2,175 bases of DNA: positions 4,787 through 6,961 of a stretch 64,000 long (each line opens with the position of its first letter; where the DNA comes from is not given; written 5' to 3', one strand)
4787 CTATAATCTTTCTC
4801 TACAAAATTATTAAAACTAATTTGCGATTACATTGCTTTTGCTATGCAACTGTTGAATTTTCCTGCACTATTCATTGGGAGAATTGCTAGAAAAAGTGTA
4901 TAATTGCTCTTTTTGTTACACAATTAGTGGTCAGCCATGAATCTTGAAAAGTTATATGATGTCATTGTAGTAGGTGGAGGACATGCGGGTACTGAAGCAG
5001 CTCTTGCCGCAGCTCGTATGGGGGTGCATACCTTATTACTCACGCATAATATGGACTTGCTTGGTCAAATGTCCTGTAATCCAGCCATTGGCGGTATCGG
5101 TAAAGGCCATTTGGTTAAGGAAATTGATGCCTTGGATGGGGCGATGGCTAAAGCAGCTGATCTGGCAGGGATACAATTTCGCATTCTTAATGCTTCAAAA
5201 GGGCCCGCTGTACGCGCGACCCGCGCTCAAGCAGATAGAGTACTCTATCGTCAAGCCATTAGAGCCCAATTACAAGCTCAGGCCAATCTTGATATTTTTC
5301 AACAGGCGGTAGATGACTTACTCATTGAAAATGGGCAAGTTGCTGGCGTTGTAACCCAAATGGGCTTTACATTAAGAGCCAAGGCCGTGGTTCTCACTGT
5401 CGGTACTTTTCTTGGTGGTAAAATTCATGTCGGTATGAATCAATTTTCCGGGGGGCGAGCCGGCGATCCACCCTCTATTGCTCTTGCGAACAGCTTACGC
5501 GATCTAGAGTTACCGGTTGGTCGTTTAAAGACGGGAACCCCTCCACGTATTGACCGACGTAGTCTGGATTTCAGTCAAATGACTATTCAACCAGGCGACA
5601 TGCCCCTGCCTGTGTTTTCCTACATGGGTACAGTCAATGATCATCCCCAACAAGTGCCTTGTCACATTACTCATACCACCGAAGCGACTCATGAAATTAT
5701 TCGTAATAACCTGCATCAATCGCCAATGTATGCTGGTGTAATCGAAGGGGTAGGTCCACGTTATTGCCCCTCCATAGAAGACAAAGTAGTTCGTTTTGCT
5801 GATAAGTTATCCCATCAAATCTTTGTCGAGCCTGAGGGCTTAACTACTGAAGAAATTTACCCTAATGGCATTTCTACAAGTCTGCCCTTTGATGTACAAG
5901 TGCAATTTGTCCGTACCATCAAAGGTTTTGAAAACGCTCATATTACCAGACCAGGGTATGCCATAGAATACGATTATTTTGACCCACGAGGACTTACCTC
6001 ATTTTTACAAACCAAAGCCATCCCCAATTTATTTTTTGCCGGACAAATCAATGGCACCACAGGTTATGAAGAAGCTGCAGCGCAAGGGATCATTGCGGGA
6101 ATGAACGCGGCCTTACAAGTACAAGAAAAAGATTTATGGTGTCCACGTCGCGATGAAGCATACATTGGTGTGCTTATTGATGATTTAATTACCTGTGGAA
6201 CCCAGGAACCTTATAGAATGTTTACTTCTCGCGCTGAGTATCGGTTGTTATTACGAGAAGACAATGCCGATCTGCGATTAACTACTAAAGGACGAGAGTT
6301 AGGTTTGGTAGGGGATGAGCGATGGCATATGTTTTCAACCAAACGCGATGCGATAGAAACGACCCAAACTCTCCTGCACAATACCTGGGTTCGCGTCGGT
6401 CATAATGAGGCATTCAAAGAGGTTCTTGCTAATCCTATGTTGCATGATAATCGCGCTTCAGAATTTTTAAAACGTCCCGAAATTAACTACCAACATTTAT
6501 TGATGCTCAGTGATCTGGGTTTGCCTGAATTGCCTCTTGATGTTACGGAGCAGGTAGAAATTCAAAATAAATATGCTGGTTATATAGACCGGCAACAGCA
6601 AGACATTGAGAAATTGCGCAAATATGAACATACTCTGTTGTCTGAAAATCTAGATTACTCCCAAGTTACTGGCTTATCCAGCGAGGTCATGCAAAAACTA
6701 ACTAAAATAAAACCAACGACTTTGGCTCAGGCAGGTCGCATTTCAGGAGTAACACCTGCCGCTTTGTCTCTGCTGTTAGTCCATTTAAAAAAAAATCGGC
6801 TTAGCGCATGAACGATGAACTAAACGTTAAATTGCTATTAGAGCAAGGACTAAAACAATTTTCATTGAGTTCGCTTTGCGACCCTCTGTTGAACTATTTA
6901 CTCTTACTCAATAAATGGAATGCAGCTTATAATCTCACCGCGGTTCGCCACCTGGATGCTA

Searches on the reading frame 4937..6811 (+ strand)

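Call 48: search_protein_families(library=pfam, proteins=[window:4937-6811:+], max_evalue=0.0001)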
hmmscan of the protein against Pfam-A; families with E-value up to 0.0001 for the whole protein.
window:4937-6811:+ (624 aa): 6 families
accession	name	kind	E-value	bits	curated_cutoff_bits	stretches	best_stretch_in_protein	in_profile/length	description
PF01134.28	GIDA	-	2.8e-174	580.2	22.1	1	8-399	1-391/391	Glucose inhibited division protein A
PF13932.14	SAM_GIDA_C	-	2.3e-24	85.4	27.1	1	558-614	1-57/57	tRNA modifying enzyme MnmG/GidA C-terminal helical bundle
PF21680.2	GIDA_C_1st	-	4.1e-20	72.8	24.7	1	460-554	1-96/96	tRNA modifying enzyme MnmG/GidA C-terminal helical domain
PF12831.13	FAD_oxidored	-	2.9e-08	33.8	27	1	8-152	1-141/416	FAD dependent oxidoreductase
PF00890.30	FAD_binding_2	-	2e-06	27.7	20.4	0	8-37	1-30/414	FAD binding domain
PF07992.20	Pyr_redox_2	-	2.9e-05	24.1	26.1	1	7-156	1-108/291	Pyridine nucleotide-disulphide oxidoreductase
